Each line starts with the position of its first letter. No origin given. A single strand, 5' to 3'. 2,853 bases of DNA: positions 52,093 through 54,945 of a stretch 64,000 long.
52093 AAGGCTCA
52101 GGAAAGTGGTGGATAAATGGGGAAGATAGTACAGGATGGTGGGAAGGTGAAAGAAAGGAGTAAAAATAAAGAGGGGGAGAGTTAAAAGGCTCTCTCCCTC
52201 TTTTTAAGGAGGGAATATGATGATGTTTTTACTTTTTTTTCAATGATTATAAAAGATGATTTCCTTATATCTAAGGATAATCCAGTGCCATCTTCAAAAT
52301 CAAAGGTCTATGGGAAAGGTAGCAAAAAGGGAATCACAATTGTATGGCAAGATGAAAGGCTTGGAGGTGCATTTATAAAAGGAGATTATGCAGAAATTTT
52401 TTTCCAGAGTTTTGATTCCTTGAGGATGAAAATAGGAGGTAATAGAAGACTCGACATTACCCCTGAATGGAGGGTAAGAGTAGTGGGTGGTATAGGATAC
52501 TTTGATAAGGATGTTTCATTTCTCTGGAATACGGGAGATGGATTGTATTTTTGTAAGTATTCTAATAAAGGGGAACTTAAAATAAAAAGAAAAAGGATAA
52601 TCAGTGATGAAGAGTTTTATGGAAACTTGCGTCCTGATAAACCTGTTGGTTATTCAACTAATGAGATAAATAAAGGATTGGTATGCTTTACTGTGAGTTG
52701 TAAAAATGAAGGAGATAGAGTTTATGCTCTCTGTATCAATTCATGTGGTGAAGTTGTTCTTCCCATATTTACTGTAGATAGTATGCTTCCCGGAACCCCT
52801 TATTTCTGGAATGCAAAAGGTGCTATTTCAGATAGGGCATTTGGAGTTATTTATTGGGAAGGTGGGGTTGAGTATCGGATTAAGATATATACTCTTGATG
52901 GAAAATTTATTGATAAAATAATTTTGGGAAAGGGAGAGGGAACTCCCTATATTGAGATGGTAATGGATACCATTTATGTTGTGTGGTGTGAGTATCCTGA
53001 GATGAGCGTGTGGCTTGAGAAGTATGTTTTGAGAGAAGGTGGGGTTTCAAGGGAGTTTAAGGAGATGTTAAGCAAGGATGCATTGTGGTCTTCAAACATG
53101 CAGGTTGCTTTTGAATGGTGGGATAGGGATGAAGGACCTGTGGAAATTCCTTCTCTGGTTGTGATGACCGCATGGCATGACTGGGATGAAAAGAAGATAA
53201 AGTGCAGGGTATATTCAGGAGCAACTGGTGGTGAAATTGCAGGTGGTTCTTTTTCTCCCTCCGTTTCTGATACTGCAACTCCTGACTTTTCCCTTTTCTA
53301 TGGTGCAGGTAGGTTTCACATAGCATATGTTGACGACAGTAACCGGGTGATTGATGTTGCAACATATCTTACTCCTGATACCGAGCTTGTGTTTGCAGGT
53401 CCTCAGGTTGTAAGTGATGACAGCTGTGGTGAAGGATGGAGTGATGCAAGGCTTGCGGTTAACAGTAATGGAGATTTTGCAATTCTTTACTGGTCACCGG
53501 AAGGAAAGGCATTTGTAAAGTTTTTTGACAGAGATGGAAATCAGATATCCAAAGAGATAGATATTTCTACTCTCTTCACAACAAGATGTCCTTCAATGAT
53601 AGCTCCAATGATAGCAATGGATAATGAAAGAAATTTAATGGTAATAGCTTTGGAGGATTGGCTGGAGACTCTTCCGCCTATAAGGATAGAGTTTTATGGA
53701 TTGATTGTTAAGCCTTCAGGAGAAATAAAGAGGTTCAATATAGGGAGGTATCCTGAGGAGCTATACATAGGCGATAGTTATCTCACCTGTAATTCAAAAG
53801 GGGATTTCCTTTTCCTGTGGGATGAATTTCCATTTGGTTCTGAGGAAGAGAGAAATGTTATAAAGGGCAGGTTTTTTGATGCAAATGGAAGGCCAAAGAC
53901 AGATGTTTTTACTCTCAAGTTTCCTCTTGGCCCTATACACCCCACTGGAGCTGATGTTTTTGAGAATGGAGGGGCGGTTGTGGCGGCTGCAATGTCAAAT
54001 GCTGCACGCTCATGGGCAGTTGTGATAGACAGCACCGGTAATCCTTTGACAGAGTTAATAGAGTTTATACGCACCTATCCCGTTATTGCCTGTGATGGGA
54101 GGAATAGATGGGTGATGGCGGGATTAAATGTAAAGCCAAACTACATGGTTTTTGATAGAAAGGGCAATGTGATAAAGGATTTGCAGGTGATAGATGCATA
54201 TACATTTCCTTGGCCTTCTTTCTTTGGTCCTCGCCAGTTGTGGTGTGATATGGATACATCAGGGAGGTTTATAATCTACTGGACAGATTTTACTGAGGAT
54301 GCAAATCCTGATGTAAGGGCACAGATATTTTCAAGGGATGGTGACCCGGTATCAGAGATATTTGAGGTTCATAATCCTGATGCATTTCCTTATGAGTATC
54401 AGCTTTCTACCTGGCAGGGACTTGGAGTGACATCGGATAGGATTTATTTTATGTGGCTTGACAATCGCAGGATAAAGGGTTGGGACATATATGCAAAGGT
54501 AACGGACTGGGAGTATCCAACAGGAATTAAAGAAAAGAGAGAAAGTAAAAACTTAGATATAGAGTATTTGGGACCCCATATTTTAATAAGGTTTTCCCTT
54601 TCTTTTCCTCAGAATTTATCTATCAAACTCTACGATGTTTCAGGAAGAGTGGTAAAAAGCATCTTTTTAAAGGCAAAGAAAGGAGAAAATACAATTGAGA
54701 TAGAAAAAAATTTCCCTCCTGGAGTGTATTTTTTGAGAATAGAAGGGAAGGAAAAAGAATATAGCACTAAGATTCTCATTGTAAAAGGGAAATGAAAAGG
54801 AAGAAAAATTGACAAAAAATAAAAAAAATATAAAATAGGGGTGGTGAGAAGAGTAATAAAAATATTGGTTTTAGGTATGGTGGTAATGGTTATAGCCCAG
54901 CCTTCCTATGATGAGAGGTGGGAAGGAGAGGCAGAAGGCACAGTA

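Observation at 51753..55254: Novel small Trp/Gly/Asp-rich secreted proteins (A1/A2) heading each cassette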

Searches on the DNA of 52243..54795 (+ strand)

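Call 49: search_rna_families(sources=[L010, L018, L007, L006, L002, L004], threshold=gathering)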
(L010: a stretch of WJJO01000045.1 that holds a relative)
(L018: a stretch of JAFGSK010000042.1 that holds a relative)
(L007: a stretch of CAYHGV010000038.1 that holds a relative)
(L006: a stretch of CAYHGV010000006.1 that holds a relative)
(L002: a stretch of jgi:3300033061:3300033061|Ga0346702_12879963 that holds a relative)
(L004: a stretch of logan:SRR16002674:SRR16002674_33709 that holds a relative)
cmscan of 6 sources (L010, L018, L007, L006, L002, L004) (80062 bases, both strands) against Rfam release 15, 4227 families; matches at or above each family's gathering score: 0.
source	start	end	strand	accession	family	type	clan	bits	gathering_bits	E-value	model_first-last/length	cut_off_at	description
